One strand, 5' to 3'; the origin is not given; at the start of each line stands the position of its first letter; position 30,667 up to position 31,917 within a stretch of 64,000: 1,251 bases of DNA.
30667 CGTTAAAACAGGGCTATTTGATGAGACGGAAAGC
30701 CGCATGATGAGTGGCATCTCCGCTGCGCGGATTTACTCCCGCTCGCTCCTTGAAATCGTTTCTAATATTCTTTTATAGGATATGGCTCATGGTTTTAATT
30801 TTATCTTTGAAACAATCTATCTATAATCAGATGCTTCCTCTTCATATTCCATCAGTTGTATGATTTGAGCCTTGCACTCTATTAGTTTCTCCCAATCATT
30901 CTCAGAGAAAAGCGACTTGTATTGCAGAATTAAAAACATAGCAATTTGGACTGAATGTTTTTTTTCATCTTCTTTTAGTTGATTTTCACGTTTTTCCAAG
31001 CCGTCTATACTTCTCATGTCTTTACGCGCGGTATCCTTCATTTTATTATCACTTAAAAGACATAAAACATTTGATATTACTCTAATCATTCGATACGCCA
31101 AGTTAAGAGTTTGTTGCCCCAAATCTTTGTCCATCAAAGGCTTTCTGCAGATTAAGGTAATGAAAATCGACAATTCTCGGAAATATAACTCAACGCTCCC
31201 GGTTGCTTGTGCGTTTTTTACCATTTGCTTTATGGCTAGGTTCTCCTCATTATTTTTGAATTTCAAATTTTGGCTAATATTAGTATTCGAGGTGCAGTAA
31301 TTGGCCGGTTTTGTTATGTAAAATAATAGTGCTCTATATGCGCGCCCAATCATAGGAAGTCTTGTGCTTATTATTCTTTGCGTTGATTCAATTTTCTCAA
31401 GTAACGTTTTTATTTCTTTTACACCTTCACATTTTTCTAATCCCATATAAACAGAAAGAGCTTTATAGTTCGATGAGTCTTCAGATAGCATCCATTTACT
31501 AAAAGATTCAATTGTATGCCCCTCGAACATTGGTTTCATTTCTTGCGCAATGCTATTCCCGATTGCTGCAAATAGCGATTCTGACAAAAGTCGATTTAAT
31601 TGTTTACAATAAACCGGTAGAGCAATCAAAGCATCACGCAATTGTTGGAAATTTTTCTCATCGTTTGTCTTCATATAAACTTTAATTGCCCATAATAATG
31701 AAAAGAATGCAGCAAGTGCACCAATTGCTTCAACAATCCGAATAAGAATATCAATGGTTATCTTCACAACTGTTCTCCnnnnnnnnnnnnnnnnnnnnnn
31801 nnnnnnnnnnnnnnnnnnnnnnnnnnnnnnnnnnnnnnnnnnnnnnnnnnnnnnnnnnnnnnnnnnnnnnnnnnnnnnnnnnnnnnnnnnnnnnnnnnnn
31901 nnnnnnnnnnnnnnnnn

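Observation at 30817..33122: AT-rich two-gene cassette: Lon-like AAA+ ATPase without protease domain plus membrane protein (candidate defence or abortive-infection module)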

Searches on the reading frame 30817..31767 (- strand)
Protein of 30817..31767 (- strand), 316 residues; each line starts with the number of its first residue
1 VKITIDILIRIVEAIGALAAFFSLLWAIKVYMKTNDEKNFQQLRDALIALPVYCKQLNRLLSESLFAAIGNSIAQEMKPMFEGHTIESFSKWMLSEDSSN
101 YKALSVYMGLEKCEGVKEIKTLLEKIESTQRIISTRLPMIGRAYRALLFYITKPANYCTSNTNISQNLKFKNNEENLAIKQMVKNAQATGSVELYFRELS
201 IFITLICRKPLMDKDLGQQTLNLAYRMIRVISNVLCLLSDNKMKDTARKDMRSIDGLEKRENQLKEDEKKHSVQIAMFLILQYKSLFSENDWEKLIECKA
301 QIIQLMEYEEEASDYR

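Call 3: search_protein_families(library=pfam, proteins=[window:30817-31767:-], max_evalue=0.1)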
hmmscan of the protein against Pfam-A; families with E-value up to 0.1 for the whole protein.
window:30817-31767:- (316 aa): 1 family
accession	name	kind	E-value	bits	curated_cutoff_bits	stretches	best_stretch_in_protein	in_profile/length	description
PF19970.4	VMAP-M9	-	0.034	14.7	27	0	5-62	35-90/135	vWA-MoxR associated protein middle region (VMAP-M) 9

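Call 4: search_protein_families(library=padloc, proteins=[window:30817-31767:-], max_evalue=1)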
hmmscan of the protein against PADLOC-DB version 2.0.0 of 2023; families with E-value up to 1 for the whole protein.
window:30817-31767:- (316 aa): 0 families

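Call 5: search_protein_families(library=ncbifam, proteins=[window:30817-31767:-], max_evalue=0.1)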
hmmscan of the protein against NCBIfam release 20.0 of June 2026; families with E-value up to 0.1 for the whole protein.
window:30817-31767:- (316 aa): 0 families

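Call 8: find_homologous_proteins(query=window:30817-31767:-, max_evalue=0.001)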
Query window:30817-31767:- (316 aa): 14 proteins with E <= 0.001 among 2367 candidates.
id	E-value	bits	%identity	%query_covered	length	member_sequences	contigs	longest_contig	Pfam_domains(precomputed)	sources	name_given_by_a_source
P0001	1.7e-200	682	100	100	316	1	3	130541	-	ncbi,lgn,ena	-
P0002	1.6e-124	433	61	99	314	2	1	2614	-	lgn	-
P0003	9.5e-122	424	60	98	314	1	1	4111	-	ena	-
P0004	2.0e-121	423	60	98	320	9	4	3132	-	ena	-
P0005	4.0e-121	422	60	98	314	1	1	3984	-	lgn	-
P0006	2.9e-120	419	59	98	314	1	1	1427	-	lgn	-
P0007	2.9e-117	409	62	93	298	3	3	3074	-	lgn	-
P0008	4.1e-115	402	58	98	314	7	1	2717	-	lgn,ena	-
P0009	5.5e-104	365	62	84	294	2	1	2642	-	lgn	-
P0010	1.9e-71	259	64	57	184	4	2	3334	-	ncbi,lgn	-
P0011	3.0e-66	242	39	97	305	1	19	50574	-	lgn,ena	-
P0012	2.2e-65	239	38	97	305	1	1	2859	-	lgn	-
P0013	3.4e-65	238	38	97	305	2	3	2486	-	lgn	-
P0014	1.6e-64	236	39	97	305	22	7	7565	-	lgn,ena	-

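Call 10: find_encoding_contigs(protein=P0011, flank=8000, max_places=6)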
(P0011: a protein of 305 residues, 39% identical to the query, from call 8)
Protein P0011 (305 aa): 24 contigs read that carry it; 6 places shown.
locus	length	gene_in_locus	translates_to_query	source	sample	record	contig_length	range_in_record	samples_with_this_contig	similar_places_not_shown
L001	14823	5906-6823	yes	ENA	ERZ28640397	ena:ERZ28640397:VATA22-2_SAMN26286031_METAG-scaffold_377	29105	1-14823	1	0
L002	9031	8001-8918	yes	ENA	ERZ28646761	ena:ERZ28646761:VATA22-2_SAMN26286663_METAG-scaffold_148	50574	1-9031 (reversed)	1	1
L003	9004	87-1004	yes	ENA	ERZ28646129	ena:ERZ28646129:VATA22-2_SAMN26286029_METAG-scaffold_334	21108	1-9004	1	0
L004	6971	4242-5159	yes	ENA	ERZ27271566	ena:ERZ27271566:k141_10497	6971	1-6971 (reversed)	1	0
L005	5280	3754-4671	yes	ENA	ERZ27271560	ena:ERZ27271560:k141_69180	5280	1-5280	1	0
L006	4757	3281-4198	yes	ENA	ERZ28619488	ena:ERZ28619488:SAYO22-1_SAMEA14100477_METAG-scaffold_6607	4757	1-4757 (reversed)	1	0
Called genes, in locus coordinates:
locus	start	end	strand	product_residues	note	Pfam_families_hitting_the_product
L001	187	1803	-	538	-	PF13007:LZ_Tnp_IS66 (weak), PF13005:zf-IS66, PF03050:DDE_Tnp_IS66, PF13817:DDE_Tnp_IS66_C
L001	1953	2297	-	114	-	PF05717:TnpB_IS66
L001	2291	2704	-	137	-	PF01527:HTH_Tnp_1 (weak)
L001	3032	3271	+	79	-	-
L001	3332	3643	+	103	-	-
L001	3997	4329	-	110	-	-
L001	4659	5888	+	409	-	PF08298:AAA_PrkA (faint), PF13191:AAA_16 (faint), PF00004:AAA, PF07724:AAA_2, PF07728:AAA_5, PF22667:Lon_lid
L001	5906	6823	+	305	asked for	-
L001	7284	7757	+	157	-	PF19552:DUF6075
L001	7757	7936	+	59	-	-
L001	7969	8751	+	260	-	PF00142:Fer4_NifH, PF01656:CbiA, PF02374:ArsA_ATPase, PF06564:CBP_BcsQ, PF09140:MipZ (weak), PF10609:ParA, PF13614:AAA_31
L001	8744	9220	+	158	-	PF02195:ParB_N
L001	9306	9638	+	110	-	-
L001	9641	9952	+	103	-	-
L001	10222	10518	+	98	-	-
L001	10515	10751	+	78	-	-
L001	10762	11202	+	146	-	-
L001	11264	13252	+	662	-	PF00005:ABC_tran (weak), PF13401:AAA_22 (faint), PF13304:AAA_21, PF13175:AAA_15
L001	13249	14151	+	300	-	-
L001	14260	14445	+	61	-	-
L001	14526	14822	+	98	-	PF12687:DUF3801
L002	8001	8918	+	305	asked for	-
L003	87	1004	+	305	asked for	-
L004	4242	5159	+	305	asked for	-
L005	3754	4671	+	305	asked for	-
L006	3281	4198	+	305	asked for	-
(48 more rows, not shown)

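Call 11: find_encoding_contigs(protein=P0001, flank=10000, max_places=4)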
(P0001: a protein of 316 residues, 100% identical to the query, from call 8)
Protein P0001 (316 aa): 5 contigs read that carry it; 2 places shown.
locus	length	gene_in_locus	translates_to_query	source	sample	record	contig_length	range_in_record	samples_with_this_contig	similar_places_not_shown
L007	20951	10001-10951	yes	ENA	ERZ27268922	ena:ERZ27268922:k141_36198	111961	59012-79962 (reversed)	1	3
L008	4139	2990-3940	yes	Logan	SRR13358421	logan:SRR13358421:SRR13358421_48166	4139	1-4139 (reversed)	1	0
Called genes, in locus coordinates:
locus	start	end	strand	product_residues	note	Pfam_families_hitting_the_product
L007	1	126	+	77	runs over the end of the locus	-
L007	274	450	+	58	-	-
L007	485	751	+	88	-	-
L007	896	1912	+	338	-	-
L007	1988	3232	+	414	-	PF13646:HEAT_2 (faint)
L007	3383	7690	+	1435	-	PF08308:PEGA, PF09479:Flg_new (faint), PF02368:Big_2, PF26918:Ig_Eae (weak), PF18998:Flg_new_2, PF00041:fn3 (faint), PF21910:GH85_C (faint)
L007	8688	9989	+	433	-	PF05496:RuvB_N (faint), PF00004:AAA, PF07724:AAA_2, PF07728:AAA_5, PF22667:Lon_lid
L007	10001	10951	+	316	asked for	-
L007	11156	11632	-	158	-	-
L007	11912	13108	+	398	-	PF01076:Mob_Pre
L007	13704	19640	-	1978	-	PF18889:Beta_helix_3 (faint), PF02368:Big_2 (faint), PF26918:Ig_Eae (faint), PF21764:Invasin_D4 (faint)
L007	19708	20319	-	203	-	PF00440:TetR_N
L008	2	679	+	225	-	?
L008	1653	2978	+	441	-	PF05496:RuvB_N (faint), PF07724:AAA_2, PF00004:AAA, PF07728:AAA_5, PF22667:Lon_lid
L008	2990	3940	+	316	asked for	-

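Call 35: search_dna_similar(query=window:30817-31767:-, collection=plasmids, mode=protein, max_evalue=0.001)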
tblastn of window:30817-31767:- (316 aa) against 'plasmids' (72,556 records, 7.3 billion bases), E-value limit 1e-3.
No match.

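Call 36: search_dna_similar(query=window:30817-31767:-, collection=phages, mode=protein, max_evalue=0.001)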
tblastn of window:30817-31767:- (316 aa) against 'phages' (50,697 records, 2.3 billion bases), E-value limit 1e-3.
No match.

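Call 37: search_protein_representatives(alignment_id=A2)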
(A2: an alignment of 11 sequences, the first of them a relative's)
Query: 11 sequences, 314 profile positions. Proteins with E-value up to 0.001 (for the whole library): 84; up to 1e-10: 56; up to 1e-30: 14. The best 84 are listed.
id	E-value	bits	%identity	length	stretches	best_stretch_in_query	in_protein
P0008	1.8e-173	592.2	-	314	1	1-314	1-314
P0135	9.3e-98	343.5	-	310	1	3-308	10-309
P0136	1.9e-88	312.9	-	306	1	1-305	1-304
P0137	1.7e-76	273.6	-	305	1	8-304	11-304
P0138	2.3e-67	243.7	-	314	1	3-306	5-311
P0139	4.5e-48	180.3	-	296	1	10-306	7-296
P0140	6.3e-45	169.9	-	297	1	6-307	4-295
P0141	1.5e-43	165.4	-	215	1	91-307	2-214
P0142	1.6e-43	165.3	-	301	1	6-305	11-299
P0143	1.2e-42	162.4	-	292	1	9-305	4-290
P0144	4.7e-41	157.2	-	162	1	1-143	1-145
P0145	3.8e-40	154.2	-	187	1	55-189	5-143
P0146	5.6e-34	134.0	-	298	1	12-302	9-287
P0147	1.6e-31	125.9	-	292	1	13-302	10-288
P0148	4.9e-30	121.0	-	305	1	7-307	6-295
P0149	5.6e-30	120.8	-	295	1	12-305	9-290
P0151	1.5e-27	112.8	-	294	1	10-306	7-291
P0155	2.2e-24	102.5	-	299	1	12-300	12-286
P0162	2.2e-19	86.0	-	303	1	13-299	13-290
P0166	7.2e-18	81.0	-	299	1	12-309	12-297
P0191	3.3e-10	55.9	-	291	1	16-301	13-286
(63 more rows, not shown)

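Call 38: predict_structure(alignment_id=A2)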
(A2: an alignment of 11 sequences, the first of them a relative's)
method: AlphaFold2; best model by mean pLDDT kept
length: 316 residues; sequences in the alignment: 11
mean_pLDDT: 84.6   pTM: 0.78
mean pLDDT of the five models: 84.6, 82.4, 81.5, 61.6, 60.0
residues with pLDDT >= 90: 154; 70-90: 114; 50-70: 38; < 50: 10
segments of 3 or more residues with pLDDT < 50: 1-3, 311-316
pLDDT, mean of each block of 10 residues (from residue 1): 64 69 69 72 94 96 94 93 85 82 93 95 97 92 94 92 80 57 73 89 90 88 97 92 89 77 74 92 94 97 82 37
secondary structure, 60 per line:
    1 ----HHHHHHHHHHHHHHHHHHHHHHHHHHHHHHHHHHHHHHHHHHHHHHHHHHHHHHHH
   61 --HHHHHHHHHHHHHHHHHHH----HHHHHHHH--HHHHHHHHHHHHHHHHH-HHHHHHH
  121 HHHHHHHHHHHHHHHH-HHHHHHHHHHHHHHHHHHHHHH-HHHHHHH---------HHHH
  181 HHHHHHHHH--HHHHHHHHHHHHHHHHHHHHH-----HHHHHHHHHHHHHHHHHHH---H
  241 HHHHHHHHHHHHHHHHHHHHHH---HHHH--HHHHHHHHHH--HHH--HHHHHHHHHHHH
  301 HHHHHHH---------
elements in order: H5-60 H63-81 H86-93 H96-112 H114-136 H138-159 H161-167 H177-189 H192-212 H218-236 H240-262 H266-269 H272-281 H289-307

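Call 41: find_encoding_contigs(protein=P0139, flank=8000, max_places=4)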
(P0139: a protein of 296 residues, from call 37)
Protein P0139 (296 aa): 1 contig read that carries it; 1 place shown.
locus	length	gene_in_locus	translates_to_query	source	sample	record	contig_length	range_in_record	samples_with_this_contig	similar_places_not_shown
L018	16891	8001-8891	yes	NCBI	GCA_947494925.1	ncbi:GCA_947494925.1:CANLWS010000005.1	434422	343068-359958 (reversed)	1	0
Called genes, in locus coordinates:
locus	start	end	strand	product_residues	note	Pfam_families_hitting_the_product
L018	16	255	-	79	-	-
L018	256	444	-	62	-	PF20256:MoCoBD_2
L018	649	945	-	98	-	PF01799:Fer2_2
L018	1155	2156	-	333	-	PF13495:Phage_int_SAM_4, PF00589:Phage_integrase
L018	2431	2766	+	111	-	-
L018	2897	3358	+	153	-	PF09346:SMI1_KNR4, PF14568:SUKH_6 (faint)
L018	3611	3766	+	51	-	-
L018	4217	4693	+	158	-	PF14085:DUF4265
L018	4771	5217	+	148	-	-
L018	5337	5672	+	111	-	-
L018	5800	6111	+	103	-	-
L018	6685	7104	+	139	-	-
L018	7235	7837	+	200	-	-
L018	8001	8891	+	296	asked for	-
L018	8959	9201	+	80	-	-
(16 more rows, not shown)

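Call 46: find_related_loci(query=A4, collection=genome_contigs, flank=6000)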
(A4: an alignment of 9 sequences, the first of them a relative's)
Query A4 (316 aa) in genome_contigs; peptide patterns used: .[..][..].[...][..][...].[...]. (x = any residue, [..] = any of these).
25 stretches matched a pattern; 2 encode a relative of the query (tblastn E <= 1e-3); 2 distinct loci.
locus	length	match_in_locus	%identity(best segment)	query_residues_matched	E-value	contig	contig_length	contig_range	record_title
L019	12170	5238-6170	60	6-316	1e-132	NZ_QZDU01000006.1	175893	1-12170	Acutalibacter sp. 1XD8-36 Scaffold6_1, whole genome shotgun sequence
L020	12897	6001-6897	39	7-311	1e-68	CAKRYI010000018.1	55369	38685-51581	MAG: uncultured Acetatifactor sp. isolate REFINED_METABAT215_TOP10_CONTIGS_1500_ASSEMBLY_K77_MERGED__Hadza_MoBio_hadza-A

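Call 50: search_protein_families(library=pfam, proteins=[L020:304-3624:-, L020:3626-4684:-, L020:4686-5642:-, L020:7160-8500:-, L020:8545-9096:-, L020:9509-10117:+, L020:10071-11081:-, L020:11456-12379:-], max_evalue=0.001)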
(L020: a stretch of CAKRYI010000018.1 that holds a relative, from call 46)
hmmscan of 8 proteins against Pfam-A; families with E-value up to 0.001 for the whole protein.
L020:304-3624:- (1106 aa): 2 families
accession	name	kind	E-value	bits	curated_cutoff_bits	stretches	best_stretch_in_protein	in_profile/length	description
PF04851.21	ResIII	-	2.2e-10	41.1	22.5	1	128-308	2-163/164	Type III restriction enzyme, res subunit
PF13455.12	MUG113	-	4.1e-06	27.7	22.3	1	32-108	2-69/73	Meiotically up-regulated gene 113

L020:3626-4684:- (352 aa): 1 family
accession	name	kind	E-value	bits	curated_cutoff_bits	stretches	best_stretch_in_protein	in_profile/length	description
PF07669.17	Eco57I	-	6.8e-16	59.3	25.3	1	1-81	73-171/171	Eco57I restriction-modification methylase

L020:4686-5642:- (318 aa): 0 families

L020:7160-8500:- (446 aa): 4 families
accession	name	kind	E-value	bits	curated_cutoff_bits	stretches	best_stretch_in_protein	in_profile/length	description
PF13304.12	AAA_21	-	3.7e-21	76.9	27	1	96-311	127-303/304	AAA domain, putative AbiEii toxin, Type IV TA system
PF13175.12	AAA_15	-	7e-17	62.5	32.1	2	70-310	129-373/374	AAA ATPase domain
PF13476.12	AAA_23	-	7.7e-05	23.8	27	1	14-218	11-174/201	AAA domain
PF00004.35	AAA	-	0.001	20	21.2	0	31-67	1-31/131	ATPase family associated with various cellular activities (AAA)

L020:8545-9096:- (183 aa): 4 families
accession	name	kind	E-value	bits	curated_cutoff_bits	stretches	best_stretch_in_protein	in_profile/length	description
PF01381.28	HTH_3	-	1.5e-14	54.2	23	1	7-61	1-55/55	Helix-turn-helix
PF13560.12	HTH_31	-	5.1e-12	46.4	27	1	4-61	3-61/64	Helix-turn-helix domain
PF12844.13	HTH_19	-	1.6e-11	44.4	30.2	1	4-62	1-59/64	Helix-turn-helix domain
PF13443.12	HTH_26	-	8.8e-06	26.3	22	1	6-59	1-55/63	Cro/C1-type HTH DNA-binding domain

L020:9509-10117:+ (202 aa): 1 family
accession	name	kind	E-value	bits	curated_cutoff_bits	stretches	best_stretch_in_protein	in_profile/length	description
PF00239.26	Resolvase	-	1.3e-26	93.8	23.3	1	6-150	1-144/145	Resolvase, N terminal domain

L020:10071-11081:- (336 aa): 10 families
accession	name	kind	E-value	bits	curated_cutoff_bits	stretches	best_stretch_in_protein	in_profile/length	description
PF00004.35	AAA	-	1.2e-19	71.5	21.2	1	103-241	1-127/131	ATPase family associated with various cellular activities (AAA)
PF05496.18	RuvB_N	-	4.6e-07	30.2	27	1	74-127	8-60/159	Holliday junction DNA helicase RuvB P-loop domain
PF20720.3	nSTAND3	-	5.8e-07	29.8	27.2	0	102-124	19-41/155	Novel STAND NTPase 3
PF22667.2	Lon_lid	-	3.2e-05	23.9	27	1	269-308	6-45/57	Lon protease AAA+ ATPase lid domain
PF07728.20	AAA_5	-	5.3e-05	23.7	22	1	103-132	2-32/139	AAA domain (dynein-related subfamily)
PF13191.12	AAA_16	-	7.3e-05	23.8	32.6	1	100-127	24-51/167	AAA ATPase domain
PF07724.20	AAA_2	-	0.00015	22.3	27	0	103-227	6-127/166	AAA domain (Cdc48 subfamily)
PF08298.17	AAA_PrkA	-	0.00059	19.4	25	1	74-127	59-112/358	PrkA AAA domain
PF01695.23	IstB_IS21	-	0.00065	19.7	24.1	0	67-126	60-118/238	IstB-like ATP binding protein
PF13401.12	AAA_22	-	0.00093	20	27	0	101-136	6-44/130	AAA domain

L020:11456-12379:- (307 aa): 1 family
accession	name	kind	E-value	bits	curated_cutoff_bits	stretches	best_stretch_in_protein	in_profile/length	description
PF11185.13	DUF2971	-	1.1e-06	30.3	22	1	115-195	1-89/89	Protein of unknown function (DUF2971)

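Call 51: find_encoding_contigs(protein=P0138, flank=6000, max_places=3)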
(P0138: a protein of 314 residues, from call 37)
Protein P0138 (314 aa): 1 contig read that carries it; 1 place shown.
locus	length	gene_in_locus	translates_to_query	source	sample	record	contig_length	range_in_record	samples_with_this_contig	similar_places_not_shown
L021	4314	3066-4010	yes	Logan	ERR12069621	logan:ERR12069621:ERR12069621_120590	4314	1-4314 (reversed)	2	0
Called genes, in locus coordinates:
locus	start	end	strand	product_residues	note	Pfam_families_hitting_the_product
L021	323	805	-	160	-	PF13808:DDE_Tnp_1_assoc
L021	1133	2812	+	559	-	PF13401:AAA_22 (faint), PF00004:AAA, PF07724:AAA_2, PF07728:AAA_5 (weak), PF22667:Lon_lid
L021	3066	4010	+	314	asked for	-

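Call 52: find_encoding_contigs(protein=P0142, flank=6000, max_places=3)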
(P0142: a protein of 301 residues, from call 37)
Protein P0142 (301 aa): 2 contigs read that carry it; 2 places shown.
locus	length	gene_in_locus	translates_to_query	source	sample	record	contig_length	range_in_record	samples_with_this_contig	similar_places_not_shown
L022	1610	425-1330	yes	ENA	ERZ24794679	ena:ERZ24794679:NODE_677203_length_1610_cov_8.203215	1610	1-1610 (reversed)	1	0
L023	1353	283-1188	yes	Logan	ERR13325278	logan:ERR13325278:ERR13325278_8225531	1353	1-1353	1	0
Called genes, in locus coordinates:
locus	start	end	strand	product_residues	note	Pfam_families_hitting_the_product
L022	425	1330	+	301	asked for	-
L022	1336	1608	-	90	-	?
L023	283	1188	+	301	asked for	-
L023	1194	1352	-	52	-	?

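Call 53: find_encoding_contigs(protein=P0149, flank=6000, max_places=3)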
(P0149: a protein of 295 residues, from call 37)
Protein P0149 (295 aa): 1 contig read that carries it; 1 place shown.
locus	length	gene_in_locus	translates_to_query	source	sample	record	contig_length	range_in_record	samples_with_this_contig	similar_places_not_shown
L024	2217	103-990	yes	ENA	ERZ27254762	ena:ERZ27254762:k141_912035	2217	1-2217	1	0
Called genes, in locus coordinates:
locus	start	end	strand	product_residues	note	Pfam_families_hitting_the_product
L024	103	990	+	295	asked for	-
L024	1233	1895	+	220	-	PF00881:Nitroreductase, PF14512:TM1586_NiRdase (faint)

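Call 54: list_cluster_members(proteins=[P0001, P0015, P0139, P0025])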
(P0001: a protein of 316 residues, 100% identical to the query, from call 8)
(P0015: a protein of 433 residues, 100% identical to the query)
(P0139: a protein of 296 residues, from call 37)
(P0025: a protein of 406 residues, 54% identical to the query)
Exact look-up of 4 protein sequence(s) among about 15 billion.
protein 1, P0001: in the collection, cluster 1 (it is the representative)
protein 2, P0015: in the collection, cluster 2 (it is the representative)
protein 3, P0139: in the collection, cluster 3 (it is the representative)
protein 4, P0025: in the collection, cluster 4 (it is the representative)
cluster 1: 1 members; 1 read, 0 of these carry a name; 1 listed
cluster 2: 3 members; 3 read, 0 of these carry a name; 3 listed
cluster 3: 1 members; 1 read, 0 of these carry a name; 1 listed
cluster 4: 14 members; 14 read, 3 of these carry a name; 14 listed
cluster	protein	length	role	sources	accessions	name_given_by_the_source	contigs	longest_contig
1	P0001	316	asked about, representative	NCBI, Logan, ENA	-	-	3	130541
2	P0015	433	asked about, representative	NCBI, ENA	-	-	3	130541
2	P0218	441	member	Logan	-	-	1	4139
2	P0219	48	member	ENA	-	-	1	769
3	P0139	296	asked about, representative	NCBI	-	-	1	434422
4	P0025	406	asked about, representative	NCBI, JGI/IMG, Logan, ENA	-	-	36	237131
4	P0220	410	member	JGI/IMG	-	ATP-dependent Lon protease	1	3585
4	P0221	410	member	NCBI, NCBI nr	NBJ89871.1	AAA family ATPase [Acutalibacter sp. 1XD8-36]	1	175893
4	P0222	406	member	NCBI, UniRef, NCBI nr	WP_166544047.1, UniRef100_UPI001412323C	AAA family ATPase [Acutalibacter sp. 1XD8-36] | AAA family ATPase n=1 Tax=Acutalibacter sp. 1XD8-36 TaxID=2320852 RepID=UPI001412323C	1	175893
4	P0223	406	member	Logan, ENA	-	-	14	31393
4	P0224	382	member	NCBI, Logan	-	-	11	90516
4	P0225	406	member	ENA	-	-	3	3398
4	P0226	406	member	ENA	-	-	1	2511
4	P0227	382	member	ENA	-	-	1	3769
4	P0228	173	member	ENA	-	-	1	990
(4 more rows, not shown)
